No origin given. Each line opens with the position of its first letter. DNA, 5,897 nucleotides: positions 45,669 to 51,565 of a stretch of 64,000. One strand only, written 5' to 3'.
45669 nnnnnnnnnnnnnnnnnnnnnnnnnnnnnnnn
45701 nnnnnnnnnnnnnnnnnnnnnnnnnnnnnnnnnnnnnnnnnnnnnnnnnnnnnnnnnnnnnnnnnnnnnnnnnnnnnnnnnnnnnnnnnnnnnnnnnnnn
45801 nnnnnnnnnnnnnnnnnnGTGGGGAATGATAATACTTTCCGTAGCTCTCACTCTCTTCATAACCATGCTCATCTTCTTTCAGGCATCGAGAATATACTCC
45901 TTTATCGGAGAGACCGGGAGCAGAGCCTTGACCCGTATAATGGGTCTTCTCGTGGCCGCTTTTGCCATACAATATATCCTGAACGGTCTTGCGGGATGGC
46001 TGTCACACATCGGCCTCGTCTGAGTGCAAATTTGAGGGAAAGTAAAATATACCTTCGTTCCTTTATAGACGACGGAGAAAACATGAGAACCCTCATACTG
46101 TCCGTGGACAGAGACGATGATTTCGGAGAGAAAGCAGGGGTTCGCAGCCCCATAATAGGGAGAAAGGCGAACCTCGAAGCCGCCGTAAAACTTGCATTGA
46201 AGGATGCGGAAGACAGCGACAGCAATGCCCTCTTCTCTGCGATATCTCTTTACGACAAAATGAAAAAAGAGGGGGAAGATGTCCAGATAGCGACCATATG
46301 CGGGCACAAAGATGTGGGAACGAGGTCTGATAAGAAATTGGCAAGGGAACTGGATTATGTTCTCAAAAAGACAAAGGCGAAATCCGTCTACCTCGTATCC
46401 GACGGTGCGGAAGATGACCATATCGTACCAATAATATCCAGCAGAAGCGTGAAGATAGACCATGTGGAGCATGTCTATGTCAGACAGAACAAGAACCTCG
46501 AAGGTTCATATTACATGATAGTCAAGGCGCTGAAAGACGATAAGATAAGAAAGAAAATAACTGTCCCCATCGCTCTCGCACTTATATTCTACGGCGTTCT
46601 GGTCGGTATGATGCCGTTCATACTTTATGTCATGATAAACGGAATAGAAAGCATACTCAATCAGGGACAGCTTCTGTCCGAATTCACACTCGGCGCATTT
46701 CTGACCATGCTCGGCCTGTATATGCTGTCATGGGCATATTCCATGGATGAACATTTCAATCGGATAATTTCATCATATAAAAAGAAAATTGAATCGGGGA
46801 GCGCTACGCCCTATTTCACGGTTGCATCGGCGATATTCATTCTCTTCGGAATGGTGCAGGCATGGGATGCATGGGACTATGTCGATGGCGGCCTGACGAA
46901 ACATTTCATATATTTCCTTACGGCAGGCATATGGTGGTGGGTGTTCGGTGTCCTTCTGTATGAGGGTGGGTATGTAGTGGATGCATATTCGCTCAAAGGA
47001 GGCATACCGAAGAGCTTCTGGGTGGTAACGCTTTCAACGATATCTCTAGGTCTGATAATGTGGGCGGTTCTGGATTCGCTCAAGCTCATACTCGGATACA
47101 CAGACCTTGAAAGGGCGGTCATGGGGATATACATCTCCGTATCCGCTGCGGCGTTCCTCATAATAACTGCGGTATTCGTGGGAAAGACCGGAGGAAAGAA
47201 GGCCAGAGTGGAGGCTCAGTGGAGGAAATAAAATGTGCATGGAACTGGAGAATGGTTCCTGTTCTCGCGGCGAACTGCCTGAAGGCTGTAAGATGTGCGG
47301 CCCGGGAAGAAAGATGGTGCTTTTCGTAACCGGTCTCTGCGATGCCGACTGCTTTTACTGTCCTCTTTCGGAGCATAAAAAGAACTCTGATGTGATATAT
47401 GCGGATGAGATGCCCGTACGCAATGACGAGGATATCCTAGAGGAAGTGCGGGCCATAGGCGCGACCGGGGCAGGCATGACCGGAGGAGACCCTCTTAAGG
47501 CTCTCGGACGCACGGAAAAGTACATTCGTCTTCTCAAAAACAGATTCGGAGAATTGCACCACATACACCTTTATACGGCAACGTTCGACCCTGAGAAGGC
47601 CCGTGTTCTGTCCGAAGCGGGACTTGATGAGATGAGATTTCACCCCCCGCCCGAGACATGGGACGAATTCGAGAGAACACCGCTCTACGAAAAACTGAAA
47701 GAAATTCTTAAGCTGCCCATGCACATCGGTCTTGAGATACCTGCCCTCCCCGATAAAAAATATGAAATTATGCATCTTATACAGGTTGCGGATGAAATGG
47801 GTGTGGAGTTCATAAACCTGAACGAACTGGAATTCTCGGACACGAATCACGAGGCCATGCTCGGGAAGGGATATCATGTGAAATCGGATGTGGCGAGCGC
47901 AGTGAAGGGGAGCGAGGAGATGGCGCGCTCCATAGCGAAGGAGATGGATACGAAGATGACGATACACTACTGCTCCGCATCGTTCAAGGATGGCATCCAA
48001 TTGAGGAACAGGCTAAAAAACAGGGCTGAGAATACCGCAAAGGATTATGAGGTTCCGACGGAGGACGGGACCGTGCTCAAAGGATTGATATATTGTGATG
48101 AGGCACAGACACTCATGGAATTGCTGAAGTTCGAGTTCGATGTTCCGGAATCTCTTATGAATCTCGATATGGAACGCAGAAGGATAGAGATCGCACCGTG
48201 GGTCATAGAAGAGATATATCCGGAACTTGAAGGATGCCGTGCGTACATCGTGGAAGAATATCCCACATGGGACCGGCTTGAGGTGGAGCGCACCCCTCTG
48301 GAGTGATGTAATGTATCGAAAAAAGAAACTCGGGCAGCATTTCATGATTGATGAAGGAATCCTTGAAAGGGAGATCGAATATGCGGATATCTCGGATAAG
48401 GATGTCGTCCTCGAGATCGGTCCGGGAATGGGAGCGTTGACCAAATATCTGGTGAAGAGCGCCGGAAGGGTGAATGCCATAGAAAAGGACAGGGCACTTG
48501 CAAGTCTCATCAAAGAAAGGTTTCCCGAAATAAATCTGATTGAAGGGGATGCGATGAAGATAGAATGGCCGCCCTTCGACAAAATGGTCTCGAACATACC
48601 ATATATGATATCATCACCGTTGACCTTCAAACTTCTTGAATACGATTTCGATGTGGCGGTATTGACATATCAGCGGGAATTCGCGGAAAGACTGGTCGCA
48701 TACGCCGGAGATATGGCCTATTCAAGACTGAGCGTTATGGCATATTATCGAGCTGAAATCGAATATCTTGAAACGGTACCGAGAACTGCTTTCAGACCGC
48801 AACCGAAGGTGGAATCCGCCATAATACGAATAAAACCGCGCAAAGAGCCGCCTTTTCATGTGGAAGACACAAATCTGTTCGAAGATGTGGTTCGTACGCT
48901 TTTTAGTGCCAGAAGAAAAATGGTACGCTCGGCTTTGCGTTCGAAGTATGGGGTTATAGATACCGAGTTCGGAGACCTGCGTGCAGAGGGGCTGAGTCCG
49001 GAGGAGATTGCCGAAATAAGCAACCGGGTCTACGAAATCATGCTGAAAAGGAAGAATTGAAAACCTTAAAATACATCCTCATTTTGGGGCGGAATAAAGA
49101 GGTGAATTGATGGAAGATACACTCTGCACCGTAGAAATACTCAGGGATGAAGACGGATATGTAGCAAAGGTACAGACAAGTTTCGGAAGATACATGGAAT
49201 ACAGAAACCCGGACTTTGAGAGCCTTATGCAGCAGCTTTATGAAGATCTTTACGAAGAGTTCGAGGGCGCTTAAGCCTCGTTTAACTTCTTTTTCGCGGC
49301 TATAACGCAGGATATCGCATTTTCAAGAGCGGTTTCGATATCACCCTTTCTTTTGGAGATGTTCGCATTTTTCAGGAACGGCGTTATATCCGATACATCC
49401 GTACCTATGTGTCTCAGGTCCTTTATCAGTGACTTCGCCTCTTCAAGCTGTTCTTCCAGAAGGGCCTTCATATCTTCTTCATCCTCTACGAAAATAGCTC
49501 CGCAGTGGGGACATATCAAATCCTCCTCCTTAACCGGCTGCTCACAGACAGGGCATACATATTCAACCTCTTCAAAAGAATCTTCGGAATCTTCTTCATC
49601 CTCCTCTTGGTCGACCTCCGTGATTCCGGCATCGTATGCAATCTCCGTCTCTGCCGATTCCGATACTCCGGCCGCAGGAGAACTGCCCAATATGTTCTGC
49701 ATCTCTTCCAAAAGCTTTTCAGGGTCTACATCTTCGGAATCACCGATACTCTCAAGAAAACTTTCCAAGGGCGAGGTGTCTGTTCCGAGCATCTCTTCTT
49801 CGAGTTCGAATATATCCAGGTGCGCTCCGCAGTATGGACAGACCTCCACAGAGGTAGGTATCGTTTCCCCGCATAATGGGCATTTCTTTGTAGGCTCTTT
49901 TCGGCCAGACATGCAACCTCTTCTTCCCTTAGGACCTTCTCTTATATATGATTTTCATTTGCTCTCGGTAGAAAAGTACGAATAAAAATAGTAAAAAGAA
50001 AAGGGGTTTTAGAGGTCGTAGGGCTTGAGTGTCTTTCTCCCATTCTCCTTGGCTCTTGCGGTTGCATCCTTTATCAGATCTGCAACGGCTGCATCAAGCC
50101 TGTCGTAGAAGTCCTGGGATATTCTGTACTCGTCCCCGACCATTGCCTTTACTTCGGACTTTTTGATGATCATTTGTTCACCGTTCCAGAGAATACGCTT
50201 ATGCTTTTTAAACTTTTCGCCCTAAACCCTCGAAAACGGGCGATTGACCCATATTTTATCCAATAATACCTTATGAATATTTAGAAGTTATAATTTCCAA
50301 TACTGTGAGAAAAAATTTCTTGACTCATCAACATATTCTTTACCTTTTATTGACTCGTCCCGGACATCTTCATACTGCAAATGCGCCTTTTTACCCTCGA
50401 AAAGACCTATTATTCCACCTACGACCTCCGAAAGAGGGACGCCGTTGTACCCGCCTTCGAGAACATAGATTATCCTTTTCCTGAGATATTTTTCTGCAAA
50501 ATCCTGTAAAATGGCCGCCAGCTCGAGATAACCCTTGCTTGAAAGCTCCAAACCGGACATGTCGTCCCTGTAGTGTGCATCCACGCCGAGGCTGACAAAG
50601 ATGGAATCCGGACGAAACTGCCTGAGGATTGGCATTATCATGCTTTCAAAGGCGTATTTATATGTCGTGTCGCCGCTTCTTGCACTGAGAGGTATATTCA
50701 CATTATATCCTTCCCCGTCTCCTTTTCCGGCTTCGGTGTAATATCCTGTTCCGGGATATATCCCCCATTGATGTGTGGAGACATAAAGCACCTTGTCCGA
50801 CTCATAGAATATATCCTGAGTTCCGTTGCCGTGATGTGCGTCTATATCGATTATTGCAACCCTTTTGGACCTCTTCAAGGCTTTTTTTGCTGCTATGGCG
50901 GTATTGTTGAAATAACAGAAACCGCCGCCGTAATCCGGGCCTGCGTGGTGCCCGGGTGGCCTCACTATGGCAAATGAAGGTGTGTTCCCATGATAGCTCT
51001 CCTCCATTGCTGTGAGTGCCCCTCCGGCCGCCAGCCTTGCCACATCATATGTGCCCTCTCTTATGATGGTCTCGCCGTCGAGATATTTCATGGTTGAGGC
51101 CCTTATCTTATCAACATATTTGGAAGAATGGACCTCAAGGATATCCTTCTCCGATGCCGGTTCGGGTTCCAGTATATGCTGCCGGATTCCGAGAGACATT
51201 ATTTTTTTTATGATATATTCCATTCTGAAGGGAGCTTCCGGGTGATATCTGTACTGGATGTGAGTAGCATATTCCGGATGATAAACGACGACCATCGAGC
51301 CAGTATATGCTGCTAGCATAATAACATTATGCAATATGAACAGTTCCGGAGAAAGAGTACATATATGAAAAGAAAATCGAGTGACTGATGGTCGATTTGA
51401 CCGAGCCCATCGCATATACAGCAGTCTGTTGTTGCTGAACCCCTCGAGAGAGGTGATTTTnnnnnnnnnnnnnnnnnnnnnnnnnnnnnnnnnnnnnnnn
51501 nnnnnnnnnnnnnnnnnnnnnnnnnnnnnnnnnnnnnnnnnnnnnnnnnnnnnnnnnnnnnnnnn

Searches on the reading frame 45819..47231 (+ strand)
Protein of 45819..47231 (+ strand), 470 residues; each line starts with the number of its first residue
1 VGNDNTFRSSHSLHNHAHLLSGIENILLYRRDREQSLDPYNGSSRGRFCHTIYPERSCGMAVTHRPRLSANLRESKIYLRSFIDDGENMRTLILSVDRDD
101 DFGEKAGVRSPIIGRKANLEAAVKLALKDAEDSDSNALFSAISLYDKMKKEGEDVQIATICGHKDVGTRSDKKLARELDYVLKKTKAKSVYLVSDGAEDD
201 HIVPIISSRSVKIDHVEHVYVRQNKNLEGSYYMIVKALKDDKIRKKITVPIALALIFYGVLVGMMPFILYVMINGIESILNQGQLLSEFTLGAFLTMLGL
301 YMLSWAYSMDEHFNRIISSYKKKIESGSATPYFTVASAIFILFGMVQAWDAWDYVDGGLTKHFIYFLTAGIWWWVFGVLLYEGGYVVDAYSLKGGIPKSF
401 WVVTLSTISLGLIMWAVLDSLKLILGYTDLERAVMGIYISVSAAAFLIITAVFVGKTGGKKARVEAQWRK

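Call 34: search_protein_families(library=pfam, proteins=[window:45819-47231:+], max_evalue=0.001)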
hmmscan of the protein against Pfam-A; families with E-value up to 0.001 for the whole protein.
window:45819-47231:+ (470 aa): 1 family
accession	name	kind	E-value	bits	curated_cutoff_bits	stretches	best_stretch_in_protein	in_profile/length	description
PF04123.18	DUF373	-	7.5e-93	312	28.3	1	90-441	1-320/335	Domain of unknown function (DUF373)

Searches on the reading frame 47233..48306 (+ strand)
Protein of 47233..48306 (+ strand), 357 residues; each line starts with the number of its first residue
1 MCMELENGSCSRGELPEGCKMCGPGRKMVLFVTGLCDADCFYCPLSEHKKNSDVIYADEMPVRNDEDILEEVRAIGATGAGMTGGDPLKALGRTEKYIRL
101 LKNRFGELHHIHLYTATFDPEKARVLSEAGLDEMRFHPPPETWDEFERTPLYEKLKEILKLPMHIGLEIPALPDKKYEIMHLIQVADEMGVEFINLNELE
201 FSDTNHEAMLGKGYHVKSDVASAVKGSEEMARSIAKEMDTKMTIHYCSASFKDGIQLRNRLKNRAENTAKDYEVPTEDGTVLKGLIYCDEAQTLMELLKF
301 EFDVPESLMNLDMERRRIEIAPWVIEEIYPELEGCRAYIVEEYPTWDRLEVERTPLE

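Call 34: search_protein_families(library=pfam, proteins=[window:47233-48306:+], max_evalue=0.001)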
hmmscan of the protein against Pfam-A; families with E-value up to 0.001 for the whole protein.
window:47233-48306:+ (357 aa): 2 families
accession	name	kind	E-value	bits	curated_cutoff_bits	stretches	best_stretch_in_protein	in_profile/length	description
PF04055.27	Radical_SAM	-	1.3e-11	45.4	29.5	1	32-161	3-135/166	Radical SAM superfamily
PF13353.11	Fer4_12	-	1.5e-05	25.7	22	1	23-115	3-90/137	4Fe-4S single cluster domain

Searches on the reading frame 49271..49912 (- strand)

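Call 34: search_protein_families(library=pfam, proteins=[window:49271-49912:-], max_evalue=0.001)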
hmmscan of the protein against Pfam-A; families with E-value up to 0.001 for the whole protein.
window:49271-49912:- (213 aa): 10 families
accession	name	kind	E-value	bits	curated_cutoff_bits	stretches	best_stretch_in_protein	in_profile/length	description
PF13248.11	Zn_ribbon_3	-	6.4e-12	44.9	27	2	117-139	2-24/26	zinc-ribbon domain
PF10571.15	UPF0547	-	1.3e-11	44.9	29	2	9-29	1-21/26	Uncharacterised protein family UPF0547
PF13240.11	Zn_Ribbon_1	-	5.6e-11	42.3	25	2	10-32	1-23/23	zinc-ribbon domain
PF12773.13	DZR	-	1.9e-08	34.7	27.3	0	8-29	24-45/45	Double zinc ribbon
PF18912.6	DZR_2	-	1.4e-06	28.5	27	0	120-139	10-29/56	Double zinc ribbon domain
PF14446.12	Prok-RING_1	-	7.5e-06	26.2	29.1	0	116-139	3-28/54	Prokaryotic RING finger family 1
PF17032.10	Zn_ribbon_15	-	1.2e-05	26.4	28.9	0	6-29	50-73/73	zinc-ribbon family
PF13824.12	zf-Mss51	-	0.00022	21.7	27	0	120-171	2-50/55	Zinc-finger of mitochondrial splicing suppressor 51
PF21349.2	RUBY_RBDX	-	0.00033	20.5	26.5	0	10-36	2-30/30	Rubrerythrin, rubredoxin-like domain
PF10005.14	Zn_ribbon_DZR_6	-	0.00036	21.6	23.4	0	118-161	2-47/93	zinc-ribbon domain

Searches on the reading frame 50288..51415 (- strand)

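Call 66: search_protein_families(library=pfam, proteins=[window:50288-51415:-], max_evalue=0.001)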
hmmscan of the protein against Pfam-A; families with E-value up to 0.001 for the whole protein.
window:50288-51415:- (375 aa): 1 family
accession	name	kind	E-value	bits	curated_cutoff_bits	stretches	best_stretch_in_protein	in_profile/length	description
PF00850.24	Hist_deacetyl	-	1.9e-87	293.8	27.9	1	58-332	1-291/298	Histone deacetylase domain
